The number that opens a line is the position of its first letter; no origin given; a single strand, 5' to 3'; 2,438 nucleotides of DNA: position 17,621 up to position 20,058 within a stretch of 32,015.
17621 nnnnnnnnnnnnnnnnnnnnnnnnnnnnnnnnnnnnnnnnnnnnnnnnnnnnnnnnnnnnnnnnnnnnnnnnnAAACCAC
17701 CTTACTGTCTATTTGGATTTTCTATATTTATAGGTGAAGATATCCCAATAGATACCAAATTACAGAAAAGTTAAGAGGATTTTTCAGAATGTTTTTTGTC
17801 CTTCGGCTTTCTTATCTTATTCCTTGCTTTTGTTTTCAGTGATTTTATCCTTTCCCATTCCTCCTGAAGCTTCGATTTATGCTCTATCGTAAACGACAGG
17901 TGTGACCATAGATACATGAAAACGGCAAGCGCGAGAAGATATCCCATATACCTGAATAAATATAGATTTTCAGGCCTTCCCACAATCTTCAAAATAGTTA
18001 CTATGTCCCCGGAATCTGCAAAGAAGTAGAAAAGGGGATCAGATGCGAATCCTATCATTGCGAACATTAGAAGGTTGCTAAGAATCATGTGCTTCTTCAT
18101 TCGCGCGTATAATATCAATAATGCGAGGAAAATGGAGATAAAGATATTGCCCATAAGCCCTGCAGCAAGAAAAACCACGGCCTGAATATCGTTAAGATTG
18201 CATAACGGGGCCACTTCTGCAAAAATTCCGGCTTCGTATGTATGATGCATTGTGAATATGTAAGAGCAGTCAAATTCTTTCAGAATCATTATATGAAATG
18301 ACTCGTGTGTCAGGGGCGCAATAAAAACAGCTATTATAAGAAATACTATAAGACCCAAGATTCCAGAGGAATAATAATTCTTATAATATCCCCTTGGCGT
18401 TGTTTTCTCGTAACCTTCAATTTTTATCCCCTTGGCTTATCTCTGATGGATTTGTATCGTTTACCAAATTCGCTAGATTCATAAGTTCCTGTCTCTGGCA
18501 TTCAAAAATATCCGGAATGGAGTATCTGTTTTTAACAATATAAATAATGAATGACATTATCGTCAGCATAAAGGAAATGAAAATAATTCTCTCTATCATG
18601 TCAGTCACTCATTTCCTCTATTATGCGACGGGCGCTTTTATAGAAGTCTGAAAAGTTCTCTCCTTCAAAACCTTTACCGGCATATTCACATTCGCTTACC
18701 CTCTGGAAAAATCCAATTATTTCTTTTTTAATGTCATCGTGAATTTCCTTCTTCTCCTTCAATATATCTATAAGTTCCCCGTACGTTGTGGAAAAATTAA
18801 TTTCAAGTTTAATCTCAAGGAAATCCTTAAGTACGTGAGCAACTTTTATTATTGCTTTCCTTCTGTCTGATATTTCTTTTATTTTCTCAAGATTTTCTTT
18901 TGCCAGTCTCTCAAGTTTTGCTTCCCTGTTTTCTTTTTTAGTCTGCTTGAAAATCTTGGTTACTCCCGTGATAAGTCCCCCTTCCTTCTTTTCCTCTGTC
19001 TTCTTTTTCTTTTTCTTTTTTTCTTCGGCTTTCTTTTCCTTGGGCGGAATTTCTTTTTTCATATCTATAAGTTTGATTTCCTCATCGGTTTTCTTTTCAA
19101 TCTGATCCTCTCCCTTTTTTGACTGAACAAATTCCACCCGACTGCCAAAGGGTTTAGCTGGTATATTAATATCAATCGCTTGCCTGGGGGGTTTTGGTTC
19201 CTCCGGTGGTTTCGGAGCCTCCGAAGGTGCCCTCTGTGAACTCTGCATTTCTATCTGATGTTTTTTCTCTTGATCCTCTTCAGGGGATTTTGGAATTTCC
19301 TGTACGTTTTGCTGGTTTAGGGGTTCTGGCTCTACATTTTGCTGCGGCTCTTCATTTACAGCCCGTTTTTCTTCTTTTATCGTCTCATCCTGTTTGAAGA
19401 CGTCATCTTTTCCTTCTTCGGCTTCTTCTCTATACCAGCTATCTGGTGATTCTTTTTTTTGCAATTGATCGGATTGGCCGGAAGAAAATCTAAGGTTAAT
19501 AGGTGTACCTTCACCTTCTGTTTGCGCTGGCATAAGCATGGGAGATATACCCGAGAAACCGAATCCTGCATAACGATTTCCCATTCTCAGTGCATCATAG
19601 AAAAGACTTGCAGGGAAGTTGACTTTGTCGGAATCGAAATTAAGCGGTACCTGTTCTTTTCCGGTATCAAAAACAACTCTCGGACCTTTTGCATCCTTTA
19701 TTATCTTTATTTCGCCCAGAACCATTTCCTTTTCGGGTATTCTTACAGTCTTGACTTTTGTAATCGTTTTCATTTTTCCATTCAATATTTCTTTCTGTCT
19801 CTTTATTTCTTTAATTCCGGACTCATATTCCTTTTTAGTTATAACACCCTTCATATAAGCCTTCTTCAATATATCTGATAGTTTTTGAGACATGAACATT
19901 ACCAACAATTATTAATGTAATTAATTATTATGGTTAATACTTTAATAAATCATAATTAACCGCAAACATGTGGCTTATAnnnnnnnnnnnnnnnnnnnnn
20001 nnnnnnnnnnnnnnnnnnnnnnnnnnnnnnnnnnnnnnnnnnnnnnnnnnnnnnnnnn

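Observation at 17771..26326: Nine-gene minus-strand cluster: two secreted sequon-rich paralogues + MoxR + MoxR* + DUF58 + VWA + K/E/P-rich protein + mini TM protein + HExxH membrane protein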

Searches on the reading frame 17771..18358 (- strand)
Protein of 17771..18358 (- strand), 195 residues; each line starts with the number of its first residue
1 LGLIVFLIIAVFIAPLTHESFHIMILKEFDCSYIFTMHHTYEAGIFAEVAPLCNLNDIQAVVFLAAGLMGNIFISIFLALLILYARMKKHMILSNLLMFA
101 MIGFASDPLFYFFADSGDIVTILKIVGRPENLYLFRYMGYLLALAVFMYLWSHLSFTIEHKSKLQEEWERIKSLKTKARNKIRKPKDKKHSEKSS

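Call 3: search_protein_families(library=pfam, proteins=[window:17771-18358:-], max_evalue=0.1)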
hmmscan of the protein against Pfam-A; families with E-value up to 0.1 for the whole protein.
window:17771-18358:- (195 aa): 0 families

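Call 4: search_protein_families(library=ncbifam, proteins=[window:17771-18358:-], max_evalue=0.1)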
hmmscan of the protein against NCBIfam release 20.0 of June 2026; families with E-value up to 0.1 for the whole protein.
window:17771-18358:- (195 aa): 0 families

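Call 26: find_homologous_proteins(query=window:17771-18358:-)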
Query window:17771-18358:- (195 aa): 7 proteins with E <= 0.001 among 305 candidates.
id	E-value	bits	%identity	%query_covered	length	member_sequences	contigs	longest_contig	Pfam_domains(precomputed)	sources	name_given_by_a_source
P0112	5.1e-122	423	99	100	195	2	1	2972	-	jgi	-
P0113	1.6e-94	333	83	90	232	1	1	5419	-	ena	-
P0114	3.6e-92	325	79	91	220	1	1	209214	-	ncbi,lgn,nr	ncbi:MAG: hypothetical protein JW716_00160 [Candidatus Aenigmarchaeota archaeon]|nr:hypothetical pro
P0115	1.0e-87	311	71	96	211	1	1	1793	-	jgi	-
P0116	8.9e-76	272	64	93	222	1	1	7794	-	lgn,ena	-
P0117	1.4e-69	252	73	75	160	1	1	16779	-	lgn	-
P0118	2.6e-69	251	67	83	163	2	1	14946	-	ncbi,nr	ncbi:MAG: hypothetical protein GXO64_04310 [Candidatus Micrarchaeota archaeon]|nr:hypothetical prote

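Call 33: search_protein_families(library=pfam, proteins=[window:17771-18358:-, P0114], max_evalue=10)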
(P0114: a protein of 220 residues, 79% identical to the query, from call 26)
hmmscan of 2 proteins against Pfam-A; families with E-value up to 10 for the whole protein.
window:17771-18358:- (195 aa): 1 family
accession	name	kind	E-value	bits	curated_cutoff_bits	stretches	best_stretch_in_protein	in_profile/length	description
PF11667.14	DUF3267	-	0.59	11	27.1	1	12-113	2-98/108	Putative zincin peptidase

P0114 (220 aa): 1 family
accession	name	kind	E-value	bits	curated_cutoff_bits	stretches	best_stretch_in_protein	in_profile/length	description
PF08644.17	SPT16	-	0.16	12.8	25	1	179-217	68-106/112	FACT complex subunit (SPT16/CDC68)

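Call 76: search_protein_representatives(alignment_id=A6)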
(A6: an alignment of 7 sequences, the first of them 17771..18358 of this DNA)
Query: 7 sequences, 209 profile positions. Proteins with E-value up to 0.001 (for the whole library): 107; up to 1e-10: 46; up to 1e-30: 2. The best 107 are listed.
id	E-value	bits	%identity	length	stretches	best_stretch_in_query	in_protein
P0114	2.5e-121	419.1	-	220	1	1-207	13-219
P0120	3.6e-31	124.6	-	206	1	7-188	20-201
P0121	4.8e-30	120.9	-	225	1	6-198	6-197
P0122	2.7e-29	118.4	-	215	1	6-185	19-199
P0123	9.6e-29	116.6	-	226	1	7-202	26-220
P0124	6.3e-27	110.7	-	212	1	8-187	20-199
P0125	1.1e-26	109.9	-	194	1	7-174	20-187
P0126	1.2e-26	109.8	-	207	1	10-200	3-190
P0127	3.9e-26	108.1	-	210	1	7-182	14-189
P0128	1.5e-25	106.2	-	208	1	7-175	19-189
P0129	1.4e-24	103.0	-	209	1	3-194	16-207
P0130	8.4e-24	100.5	-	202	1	7-180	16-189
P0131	2.7e-23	98.8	-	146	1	56-190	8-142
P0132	4.8e-23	98.0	-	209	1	3-184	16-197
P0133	6.9e-22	94.3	-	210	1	14-171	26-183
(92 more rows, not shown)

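Call 78: search_protein_families(library=pfam, alignment_id=A7, max_evalue=0.01)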
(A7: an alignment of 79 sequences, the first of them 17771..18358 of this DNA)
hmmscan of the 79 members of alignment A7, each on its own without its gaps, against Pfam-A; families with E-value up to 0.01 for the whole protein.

A. member 1, window:17771-18358:- (195 aa): 0 families

B. families by the number of members that match (of 79 scanned): 11 families
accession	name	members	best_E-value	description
PF11667.14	DUF3267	11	7.4e-06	Putative zincin peptidase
PF02163.28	Peptidase_M50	6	0.00011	Peptidase family M50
PF13398.12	Peptidase_M50B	1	0.00011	Peptidase M50B-like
PF10066.14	DUF2304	1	0.00041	Uncharacterized conserved protein (DUF2304)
PF11368.13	DUF3169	1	0.00051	Protein of unknown function (DUF3169)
PF02687.27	FtsX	1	0.0016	FtsX-like permease C-terminal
PF06967.16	Mo-nitro_C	1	0.0022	Mo-dependent nitrogenase C-terminus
PF09489.15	CbtB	1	0.0026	Probable cobalt transporter subunit (CbtB)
PF07694.17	5TM-5TMR_LYT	1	0.0053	5TMR of 5TMR-LYT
PF01384.25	PHO4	1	0.0055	Phosphate transporter family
PF04226.18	Transgly_assoc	1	0.0084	Transglycosylase associated protein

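Call 79: predict_structure(alignment_id=A6)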
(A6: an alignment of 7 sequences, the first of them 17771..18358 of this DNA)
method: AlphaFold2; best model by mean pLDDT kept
length: 195 residues; sequences in the alignment: 7
mean_pLDDT: 59.1   pTM: 0.43
mean pLDDT of the five models: 59.1, 57.6, 55.5, 50.8, 49.9
residues with pLDDT >= 90: 0; 70-90: 42; 50-70: 102; < 50: 51
segments of 3 or more residues with pLDDT < 50: 1-14, 37-48, 184-195
pLDDT, mean of each block of 10 residues (from residue 1): 44 49 54 48 43 56 64 72 76 70 61 51 51 61 67 70 74 74 49 39
secondary structure, 60 per line:
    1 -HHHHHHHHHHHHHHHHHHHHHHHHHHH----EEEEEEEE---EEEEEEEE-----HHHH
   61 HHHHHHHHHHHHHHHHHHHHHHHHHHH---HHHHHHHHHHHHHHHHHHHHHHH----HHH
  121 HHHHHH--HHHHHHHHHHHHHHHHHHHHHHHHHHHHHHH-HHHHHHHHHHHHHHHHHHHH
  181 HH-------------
elements in order: H2-28 E33-40 E44-51 H57-87 H91-113 H118-126 H129-159 H161-182

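Call 85: find_related_loci(query=A8, collection=metagenome_contigs, flank=10000)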
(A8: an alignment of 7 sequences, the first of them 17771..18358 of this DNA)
Query A8 (195 aa) in metagenome_contigs; peptide patterns used: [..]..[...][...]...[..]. (x = any residue, [..] = any of these).
118 stretches matched a pattern; 13 encode a relative of the query (tblastn E <= 1e-3); 13 distinct loci.
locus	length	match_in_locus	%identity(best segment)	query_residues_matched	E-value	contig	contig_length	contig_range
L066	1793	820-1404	71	1-188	4e-101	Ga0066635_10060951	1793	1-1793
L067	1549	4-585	73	1-194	8e-102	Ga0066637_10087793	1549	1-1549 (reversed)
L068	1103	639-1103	83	1-155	7e-94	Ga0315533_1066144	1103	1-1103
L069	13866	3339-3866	41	1-177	2e-39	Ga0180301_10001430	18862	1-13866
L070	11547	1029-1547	31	1-173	5e-26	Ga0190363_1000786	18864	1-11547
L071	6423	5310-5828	30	1-173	1e-25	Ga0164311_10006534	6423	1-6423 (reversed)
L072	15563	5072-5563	29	13-183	6e-23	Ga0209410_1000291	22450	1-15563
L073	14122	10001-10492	29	13-183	1e-22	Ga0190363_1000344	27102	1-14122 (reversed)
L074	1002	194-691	30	1-170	1e-17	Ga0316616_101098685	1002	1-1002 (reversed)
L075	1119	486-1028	31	1-188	2e-17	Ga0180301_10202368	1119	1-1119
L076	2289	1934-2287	32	1-118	3e-17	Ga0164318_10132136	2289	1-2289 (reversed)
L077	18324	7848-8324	27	15-173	2e-15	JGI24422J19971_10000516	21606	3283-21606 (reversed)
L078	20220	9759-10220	28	14-167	3e-13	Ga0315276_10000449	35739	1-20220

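Call 90: search_protein_families(library=padloc, proteins=[window:17771-18358:-], max_evalue=0.001)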
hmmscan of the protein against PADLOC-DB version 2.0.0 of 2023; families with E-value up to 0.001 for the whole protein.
window:17771-18358:- (195 aa): 0 families

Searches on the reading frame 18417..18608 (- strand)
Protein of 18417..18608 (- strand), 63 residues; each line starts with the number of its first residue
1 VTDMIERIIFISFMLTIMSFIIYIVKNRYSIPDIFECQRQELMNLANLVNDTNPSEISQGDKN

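Call 3: search_protein_families(library=pfam, proteins=[window:18417-18608:-], max_evalue=0.1)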
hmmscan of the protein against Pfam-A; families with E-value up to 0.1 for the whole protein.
window:18417-18608:- (63 aa): 3 families
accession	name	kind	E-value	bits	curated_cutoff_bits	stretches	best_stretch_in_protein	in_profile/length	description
PF11773.13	ComGE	-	0.0046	17.3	25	1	5-55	3-52/82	Competence system putative prepilin ComGE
PF03978.18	Borrelia_REV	-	0.06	13.6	27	1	5-51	6-57/181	Borrelia burgdorferi REV protein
PF11779.13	SPT_ssu-like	-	0.094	12.8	29.8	0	1-23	19-41/54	Small subunit of serine palmitoyltransferase-like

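Call 4: search_protein_families(library=ncbifam, proteins=[window:18417-18608:-], max_evalue=0.1)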
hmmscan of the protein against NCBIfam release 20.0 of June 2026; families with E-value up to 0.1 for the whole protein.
window:18417-18608:- (63 aa): 0 families

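Call 90: search_protein_families(library=padloc, proteins=[window:18417-18599:-], max_evalue=0.001)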
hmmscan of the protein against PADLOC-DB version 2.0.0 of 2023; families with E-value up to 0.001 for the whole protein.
window:18417-18599:- (60 aa): 0 families

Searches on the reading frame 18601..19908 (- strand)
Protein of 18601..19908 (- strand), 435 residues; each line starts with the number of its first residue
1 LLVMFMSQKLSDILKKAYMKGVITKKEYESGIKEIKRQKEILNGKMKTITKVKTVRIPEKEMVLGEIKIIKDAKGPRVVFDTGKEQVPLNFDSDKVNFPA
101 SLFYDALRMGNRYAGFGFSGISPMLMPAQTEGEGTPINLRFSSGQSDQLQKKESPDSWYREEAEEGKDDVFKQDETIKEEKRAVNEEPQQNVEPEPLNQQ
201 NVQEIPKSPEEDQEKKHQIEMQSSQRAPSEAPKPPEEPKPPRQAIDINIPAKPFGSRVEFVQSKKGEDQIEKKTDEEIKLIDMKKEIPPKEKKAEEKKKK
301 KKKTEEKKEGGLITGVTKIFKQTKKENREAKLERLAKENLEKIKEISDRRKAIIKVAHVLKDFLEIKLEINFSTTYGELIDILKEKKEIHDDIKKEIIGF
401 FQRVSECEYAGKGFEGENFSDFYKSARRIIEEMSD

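Call 3: search_protein_families(library=pfam, proteins=[window:18601-19908:-], max_evalue=0.1)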
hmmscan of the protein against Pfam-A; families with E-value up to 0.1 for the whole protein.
window:18601-19908:- (435 aa): 0 families

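Call 4: search_protein_families(library=ncbifam, proteins=[window:18601-19908:-], max_evalue=0.1)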
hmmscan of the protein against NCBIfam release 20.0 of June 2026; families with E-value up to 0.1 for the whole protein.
window:18601-19908:- (435 aa): 0 families

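Call 90: search_protein_families(library=padloc, proteins=[window:18601-19893:-], max_evalue=0.001)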
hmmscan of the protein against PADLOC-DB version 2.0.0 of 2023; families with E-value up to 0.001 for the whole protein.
window:18601-19893:- (430 aa): 0 families

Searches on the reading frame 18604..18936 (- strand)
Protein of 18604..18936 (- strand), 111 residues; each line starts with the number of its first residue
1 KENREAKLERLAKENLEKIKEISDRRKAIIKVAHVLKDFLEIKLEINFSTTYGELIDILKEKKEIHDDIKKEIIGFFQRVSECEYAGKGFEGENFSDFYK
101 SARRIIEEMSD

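Call 33: search_protein_families(library=pfam, proteins=[window:18604-18936:-], max_evalue=10)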
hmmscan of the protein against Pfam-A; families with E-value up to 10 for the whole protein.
seq(111 aa): 1 family
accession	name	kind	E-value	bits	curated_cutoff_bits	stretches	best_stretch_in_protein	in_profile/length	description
PF20822.2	Cmr2_hel_dom1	-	0.15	13.1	27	1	33-78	37-83/93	CRISPR RNA silencing complex Cmr2 subunit, first helical domain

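Call 63: find_homologous_proteins(query=A5, max_evalue=0.01)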
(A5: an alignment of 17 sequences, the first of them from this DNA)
Query A5 (17 sequences) (105 aa, profile of the alignment): 1 proteins with E <= 0.01 among 2418 candidates.
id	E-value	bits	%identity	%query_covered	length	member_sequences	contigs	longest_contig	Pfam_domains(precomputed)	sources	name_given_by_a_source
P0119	9.6e-29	117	87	100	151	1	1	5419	-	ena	-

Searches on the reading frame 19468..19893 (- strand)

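Call 33: search_protein_families(library=pfam, proteins=[window:19468-19893:-], max_evalue=10)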
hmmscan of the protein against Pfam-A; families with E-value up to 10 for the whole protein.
seq(142 aa): 1 family
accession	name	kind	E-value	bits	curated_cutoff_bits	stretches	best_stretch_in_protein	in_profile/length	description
PF14178.11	YppF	-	0.16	12.3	24.7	1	3-32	22-51/59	YppF-like protein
